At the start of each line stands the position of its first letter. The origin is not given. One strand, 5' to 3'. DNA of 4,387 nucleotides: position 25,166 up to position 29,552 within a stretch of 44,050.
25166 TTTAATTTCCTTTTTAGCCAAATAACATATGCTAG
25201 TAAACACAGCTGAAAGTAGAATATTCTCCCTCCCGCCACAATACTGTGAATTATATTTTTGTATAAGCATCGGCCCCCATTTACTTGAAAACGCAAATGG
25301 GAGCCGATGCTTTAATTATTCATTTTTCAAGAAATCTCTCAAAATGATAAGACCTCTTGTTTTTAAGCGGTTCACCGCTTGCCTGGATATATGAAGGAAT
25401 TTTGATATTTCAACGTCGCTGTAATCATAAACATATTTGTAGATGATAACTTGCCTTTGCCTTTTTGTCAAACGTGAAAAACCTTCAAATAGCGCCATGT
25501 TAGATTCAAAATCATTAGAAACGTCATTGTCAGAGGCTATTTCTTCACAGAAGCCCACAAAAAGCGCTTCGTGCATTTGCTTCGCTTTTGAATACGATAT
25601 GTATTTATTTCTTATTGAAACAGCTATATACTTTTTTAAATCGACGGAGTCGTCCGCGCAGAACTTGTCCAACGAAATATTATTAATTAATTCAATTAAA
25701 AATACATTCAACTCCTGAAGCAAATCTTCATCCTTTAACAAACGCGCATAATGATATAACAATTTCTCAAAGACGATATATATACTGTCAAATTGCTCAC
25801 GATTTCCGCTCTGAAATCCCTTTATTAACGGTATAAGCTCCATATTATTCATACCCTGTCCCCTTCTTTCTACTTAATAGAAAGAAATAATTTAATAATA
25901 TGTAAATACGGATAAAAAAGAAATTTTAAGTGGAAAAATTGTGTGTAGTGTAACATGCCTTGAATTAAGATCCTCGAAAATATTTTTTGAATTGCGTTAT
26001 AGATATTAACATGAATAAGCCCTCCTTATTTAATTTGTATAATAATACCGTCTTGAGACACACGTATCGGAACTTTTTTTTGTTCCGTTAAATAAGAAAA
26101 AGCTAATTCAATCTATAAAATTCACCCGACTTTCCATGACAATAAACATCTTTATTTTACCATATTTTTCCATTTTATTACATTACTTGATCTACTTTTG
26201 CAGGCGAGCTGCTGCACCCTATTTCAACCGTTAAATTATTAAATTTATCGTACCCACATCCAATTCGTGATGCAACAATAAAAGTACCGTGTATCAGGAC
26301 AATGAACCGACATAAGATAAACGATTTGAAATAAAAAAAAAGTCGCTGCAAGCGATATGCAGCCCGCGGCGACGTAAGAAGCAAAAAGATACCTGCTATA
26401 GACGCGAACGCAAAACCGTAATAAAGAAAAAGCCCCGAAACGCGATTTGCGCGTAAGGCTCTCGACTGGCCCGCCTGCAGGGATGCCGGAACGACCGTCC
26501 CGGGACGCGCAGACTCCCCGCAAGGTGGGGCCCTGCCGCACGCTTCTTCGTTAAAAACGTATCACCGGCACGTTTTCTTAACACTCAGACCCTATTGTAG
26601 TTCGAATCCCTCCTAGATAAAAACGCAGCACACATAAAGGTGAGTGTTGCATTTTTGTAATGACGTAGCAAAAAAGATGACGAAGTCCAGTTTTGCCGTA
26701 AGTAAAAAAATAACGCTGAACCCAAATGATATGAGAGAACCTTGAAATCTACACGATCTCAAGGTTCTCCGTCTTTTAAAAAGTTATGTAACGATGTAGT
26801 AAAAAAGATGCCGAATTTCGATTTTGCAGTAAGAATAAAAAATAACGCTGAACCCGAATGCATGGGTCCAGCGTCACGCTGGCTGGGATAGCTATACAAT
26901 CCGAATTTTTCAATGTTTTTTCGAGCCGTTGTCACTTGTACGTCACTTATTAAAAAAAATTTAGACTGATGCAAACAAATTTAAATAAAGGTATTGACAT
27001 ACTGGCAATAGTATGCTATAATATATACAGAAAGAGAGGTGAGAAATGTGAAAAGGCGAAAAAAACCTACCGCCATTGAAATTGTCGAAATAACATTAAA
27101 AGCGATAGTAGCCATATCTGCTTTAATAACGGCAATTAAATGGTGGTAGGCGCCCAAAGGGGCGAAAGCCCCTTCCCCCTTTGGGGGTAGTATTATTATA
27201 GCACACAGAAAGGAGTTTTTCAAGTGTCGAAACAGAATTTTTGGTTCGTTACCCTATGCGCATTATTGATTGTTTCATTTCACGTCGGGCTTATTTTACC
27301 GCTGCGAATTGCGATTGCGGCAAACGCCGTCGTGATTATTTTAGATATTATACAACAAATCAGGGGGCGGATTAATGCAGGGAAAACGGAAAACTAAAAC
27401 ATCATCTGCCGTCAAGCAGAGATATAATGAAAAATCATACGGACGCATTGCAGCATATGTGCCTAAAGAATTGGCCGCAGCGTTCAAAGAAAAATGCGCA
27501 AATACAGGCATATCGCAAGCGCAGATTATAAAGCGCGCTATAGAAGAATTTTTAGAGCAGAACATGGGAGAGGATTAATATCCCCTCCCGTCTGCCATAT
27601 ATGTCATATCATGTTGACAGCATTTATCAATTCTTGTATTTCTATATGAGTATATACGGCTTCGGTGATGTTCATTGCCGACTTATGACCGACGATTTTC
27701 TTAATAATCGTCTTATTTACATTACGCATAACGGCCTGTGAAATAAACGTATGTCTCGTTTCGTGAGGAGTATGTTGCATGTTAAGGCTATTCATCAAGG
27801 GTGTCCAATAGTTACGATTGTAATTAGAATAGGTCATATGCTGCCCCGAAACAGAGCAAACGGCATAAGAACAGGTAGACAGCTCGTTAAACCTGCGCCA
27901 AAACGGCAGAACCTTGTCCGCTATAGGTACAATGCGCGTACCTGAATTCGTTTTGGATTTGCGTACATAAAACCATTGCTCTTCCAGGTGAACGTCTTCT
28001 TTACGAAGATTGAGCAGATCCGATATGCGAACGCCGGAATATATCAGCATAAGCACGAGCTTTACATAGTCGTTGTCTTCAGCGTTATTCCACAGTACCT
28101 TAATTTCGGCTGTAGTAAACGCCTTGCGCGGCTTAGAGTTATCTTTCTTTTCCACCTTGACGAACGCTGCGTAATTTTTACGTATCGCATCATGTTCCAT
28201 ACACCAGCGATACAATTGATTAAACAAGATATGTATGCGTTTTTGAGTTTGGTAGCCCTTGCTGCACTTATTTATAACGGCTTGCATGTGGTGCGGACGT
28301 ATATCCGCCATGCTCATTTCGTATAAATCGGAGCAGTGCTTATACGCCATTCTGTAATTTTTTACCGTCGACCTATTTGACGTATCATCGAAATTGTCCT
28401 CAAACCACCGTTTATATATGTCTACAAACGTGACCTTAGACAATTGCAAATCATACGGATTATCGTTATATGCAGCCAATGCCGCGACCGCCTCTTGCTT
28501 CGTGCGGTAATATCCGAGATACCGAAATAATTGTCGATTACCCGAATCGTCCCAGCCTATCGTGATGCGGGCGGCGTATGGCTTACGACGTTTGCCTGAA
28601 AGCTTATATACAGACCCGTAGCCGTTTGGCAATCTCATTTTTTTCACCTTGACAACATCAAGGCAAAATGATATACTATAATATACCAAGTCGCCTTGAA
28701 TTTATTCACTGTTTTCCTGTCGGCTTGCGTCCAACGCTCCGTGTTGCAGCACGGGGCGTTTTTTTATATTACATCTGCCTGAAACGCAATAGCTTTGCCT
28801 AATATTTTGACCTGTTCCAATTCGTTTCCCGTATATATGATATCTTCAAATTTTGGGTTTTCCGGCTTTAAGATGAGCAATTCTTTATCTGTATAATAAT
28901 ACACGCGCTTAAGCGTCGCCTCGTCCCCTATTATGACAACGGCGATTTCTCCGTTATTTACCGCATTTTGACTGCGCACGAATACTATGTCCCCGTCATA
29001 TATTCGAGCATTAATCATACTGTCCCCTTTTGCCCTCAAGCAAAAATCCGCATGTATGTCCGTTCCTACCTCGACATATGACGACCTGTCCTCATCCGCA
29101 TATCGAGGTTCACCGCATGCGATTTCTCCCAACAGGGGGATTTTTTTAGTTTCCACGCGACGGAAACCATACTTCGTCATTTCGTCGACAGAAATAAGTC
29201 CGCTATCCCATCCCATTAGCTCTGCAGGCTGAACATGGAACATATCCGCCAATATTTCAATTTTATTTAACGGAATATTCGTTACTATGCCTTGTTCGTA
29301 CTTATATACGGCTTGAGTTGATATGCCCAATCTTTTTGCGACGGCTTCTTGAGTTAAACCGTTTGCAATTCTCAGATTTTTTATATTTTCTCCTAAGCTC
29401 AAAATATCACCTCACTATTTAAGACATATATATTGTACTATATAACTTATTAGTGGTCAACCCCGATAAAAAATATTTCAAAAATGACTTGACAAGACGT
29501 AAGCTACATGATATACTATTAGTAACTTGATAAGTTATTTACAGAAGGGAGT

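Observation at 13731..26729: Head-less siphovirus-type tail cluster under its own sigma factor: candidate F-type tailocin-like system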

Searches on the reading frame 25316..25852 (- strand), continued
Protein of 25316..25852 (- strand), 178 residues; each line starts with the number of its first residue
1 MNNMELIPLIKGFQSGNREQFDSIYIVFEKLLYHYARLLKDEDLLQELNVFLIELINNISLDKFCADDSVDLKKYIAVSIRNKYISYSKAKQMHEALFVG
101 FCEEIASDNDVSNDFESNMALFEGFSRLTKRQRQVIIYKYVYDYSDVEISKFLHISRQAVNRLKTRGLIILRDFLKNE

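Call 106: search_dna_similar(query=window:25316-25852:-, collection=phages, mode=protein, max_evalue=0.001, max_rows=25)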
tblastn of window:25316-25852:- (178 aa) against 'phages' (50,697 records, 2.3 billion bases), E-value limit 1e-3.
Records with a match: 3; places in all: 3; records where one place covers at least 80% of the query: 2.
Best place of each record, by identity: <60% 3.
By first word of the organism name: Bacteriophage 3.
By host as written in the record: - 3.
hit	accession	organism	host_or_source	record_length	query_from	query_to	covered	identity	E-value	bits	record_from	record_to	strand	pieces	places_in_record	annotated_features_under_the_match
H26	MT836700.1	Bacteriophage sp.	human fecal samples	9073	6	175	96%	30.9%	2e-9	61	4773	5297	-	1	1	record has no annotation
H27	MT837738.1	Bacteriophage sp.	human fecal samples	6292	27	175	84%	32.3%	7e-9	59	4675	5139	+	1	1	record has no annotation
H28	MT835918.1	Bacteriophage sp.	human fecal samples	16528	28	168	79%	24.0%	3e-5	49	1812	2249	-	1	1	record has no annotation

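Call 107: get_annotated_region(hit=H13, flank=4000)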
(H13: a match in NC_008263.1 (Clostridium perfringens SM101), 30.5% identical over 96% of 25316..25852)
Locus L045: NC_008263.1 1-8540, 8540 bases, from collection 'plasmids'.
description: Clostridium perfringens SM101 plasmid pSM101A, complete sequence
organism: Clostridium perfringens SM101 (NCBI taxid 289380)
taxonomy: Bacteria; Bacillota; Clostridia; Eubacteriales; Clostridiaceae; Clostridium; Clostridium perfringens; Clostridium perfringens SM101
host: -; source: -; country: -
typing (MOB-suite, as given by PLSDB): non-mobilizable
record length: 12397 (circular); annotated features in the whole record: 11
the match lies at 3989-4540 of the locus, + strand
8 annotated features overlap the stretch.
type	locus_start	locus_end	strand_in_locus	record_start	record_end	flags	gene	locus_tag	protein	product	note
CDS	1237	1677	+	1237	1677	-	-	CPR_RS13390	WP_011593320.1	hypothetical protein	-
CDS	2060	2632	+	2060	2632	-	-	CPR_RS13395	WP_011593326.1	recombinase family protein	GO:0006310 - DNA recombination [Evidence IEA]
CDS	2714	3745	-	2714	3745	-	-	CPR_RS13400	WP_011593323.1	N-acetylmuramoyl-L-alanine amidase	-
CDS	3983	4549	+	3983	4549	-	-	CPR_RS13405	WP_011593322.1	sigma-70 family RNA polymerase sigma factor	GO:0006352 - DNA-templated transcription initiation [Evidence IEA]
CDS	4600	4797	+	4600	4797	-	-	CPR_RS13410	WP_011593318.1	BhlA/UviB family holin-like peptide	-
CDS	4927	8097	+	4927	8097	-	-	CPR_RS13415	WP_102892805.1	SH3 domain-containing protein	-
CDS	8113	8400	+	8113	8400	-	-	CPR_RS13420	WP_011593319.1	hypothetical protein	-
CDS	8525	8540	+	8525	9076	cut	-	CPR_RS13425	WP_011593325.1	NADAR family protein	-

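Call 108: get_annotated_region(hit=H2, flank=6000)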
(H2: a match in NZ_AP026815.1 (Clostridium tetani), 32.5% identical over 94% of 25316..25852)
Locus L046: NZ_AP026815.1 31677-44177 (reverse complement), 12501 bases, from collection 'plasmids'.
description: Clostridium tetani strain KHSU-154306-013 plasmid pKHSU-154306-013-1, complete sequence
organism: Clostridium tetani (NCBI taxid 1513)
taxonomy: Bacteria; Bacillota; Clostridia; Eubacteriales; Clostridiaceae; Clostridium; Clostridium tetani
host: -; source: soil; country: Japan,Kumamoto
typing (MOB-suite, as given by PLSDB): non-mobilizable; replicon rep_cluster_256
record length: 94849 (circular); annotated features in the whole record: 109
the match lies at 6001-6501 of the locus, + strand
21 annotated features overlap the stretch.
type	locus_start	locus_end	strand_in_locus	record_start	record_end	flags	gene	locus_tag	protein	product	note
CDS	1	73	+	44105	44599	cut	-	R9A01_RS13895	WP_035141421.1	hypothetical protein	-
CDS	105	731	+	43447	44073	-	-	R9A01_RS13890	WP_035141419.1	hypothetical protein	-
CDS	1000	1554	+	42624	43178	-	-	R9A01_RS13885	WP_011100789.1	sigma-70 family RNA polymerase sigma factor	GO:0006352 - DNA-templated transcription initiation [Evidence IEA]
CDS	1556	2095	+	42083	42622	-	-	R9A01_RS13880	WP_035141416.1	sigma-70 family RNA polymerase sigma factor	GO:0006352 - DNA-templated transcription initiation [Evidence IEA]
CDS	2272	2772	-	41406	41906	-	-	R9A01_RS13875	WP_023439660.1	DUF5301 domain-containing protein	-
CDS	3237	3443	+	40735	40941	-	-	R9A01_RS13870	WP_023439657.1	hypothetical protein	-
CDS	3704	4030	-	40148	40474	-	-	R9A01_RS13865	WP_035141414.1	hypothetical protein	-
CDS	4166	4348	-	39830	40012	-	-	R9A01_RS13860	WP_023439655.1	hypothetical protein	-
CDS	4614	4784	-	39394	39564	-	-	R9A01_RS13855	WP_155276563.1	hypothetical protein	-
CDS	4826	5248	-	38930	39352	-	-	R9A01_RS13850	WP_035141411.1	hypothetical protein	-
CDS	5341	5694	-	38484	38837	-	-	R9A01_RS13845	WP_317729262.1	hypothetical protein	-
CDS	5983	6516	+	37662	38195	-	-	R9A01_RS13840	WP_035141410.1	sigma-70 family RNA polymerase sigma factor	GO:0006352 - DNA-templated transcription initiation [Evidence IEA]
CDS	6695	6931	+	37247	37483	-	-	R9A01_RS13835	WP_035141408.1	BhlA/UviB family holin-like peptide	-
CDS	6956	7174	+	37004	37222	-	-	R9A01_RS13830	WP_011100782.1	LysM peptidoglycan-binding domain-containing protein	-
CDS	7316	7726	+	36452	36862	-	-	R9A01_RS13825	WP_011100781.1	hypothetical protein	-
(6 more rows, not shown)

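Call 110: get_annotated_region(hit=H26, flank=6000)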
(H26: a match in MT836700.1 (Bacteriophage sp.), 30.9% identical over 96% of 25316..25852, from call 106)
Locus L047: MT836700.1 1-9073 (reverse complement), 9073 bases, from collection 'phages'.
description: UNVERIFIED: Bacteriophage sp. clone scaffold_2863 genomic sequence.
organism: Bacteriophage sp. (NCBI taxid 38018)
taxonomy: Viruses
host: -; source: human fecal samples; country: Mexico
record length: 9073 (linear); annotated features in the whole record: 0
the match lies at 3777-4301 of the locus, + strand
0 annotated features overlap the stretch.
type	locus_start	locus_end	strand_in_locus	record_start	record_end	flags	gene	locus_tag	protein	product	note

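Call 111: get_annotated_region(hit=H28, flank=15000)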
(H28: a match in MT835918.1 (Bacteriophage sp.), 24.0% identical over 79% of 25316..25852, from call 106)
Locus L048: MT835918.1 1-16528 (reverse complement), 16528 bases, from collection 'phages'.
description: UNVERIFIED: Bacteriophage sp. clone scaffold_951 genomic sequence.
organism: Bacteriophage sp. (NCBI taxid 38018)
taxonomy: Viruses
host: -; source: human fecal samples; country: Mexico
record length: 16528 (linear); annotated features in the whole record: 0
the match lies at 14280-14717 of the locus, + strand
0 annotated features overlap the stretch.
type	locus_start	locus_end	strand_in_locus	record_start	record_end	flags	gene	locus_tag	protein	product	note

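Call 112: get_annotated_region(hit=H27, flank=6000)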
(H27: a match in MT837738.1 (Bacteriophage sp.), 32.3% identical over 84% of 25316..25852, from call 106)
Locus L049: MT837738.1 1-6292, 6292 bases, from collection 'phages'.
description: UNVERIFIED: Bacteriophage sp. clone scaffold_5628 genomic sequence.
organism: Bacteriophage sp. (NCBI taxid 38018)
taxonomy: Viruses
host: -; source: human fecal samples; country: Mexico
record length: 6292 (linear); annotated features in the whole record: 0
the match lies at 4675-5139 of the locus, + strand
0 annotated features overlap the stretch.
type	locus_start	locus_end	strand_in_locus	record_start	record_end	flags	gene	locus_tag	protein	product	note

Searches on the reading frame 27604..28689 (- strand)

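Call 7: search_protein_families(library=pfam, proteins=[window:27604-28689:-], max_evalue=0.01)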
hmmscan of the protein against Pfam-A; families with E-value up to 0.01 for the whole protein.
window:27604-28689:- (361 aa): 3 families
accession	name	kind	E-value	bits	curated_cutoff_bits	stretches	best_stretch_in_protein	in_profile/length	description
PF00589.27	Phage_integrase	-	9e-17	61.8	27.1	1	192-350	4-169/172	Phage integrase family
PF14659.12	Phage_int_SAM_3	-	8.9e-07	29.5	22.6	1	87-141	1-56/58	Phage integrase, N-terminal SAM-like domain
PF22022.2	Phage_int_M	-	0.0012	19.4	27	1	88-175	1-91/96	Phage integrase central domain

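Call 8: search_protein_families(library=phrogs, proteins=[window:27604-28689:-], max_evalue=0.01)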
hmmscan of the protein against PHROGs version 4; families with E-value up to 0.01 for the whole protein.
window:27604-28689:- (361 aa): 6 families
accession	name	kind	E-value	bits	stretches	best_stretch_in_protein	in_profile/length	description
phrog_1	-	integration and excision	1.4e-55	190.7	1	26-360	113-446/611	integrase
phrog_216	-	integration and excision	7.4e-21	75.5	1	143-360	9-235/301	integrase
phrog_7685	-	integration and excision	9.7e-12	45.9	1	244-357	123-231/240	integrase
phrog_23783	-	integration and excision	1.8e-06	29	1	50-174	26-149/162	integrase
phrog_11647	-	unknown function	0.0032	18.8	1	106-184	7-85/88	-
phrog_9208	-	integration and excision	0.0051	17.7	0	304-347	186-229/241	integrase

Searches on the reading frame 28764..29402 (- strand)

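Call 29: search_protein_families(library=ncbifam, proteins=[window:28764-29402:-], max_evalue=0.01)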
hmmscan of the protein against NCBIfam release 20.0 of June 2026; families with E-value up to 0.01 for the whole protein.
window:28764-29402:- (212 aa): 13 families
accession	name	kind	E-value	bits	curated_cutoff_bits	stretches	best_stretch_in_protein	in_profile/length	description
TIGR00498.1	lexA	equivalog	1.4e-27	96.6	110.95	1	86-206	77-197/203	transcriptional repressor LexA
NF007621.2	PRK10276.1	subfamily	1.3e-14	54.2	110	1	116-202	26-108/115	translesion error-prone DNA polymerase V autoproteolytic subunit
NF041951.1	phage_RstR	subfamily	3.4e-09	36.9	80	1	1-65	1-64/108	RstR family transcriptional repressor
NF047948.1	male_kill_WMK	equivalog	6.5e-09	35.7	300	1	3-63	163-222/300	WO male-killing family protein Wmk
NF052239.1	antitox_spr1629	equivalog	4.8e-08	32.5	335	1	1-59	1-58/377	spr1629 family repressor/antitoxin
TIGR03070.1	couple_hipB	subfamily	1e-07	31.8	71.65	1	3-49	3-48/58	type II toxin-antitoxin system Y4mF family antitoxin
TIGR03830.1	CxxCG_CxxCG_HTH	subfamily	1.4e-06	28.1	61.8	1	4-40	67-103/127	type II TA system antitoxin MqsA family protein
NF041575.1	antitoxPezA_Strep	equivalog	1.6e-06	28.1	290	1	3-73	2-71/158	type II toxin-antitoxin system antitoxin PezA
NF048000.1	ECH1013_TF_S24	equivalog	0.0011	18.9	300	1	16-207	16-200/204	ECH_1013 family putative transcriptional regulator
NF006015.0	PRK08154.1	subfamily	0.0018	17.5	204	1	2-65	30-92/314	anaerobic benzoate catabolism transcriptional regulator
NF003162.0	PRK04140.1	equivalog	0.0023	17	263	1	4-41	128-165/317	transcriptional regulator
NF007271.0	PRK09726.1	equivalog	0.0032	17.4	79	0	3-36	13-46/88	type II toxin-antitoxin system antitoxin HipB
NF040522.1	VC1465_fam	subfamily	0.0046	17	70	0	7-40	1-34/111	VC1465 family Xer recombination activation factor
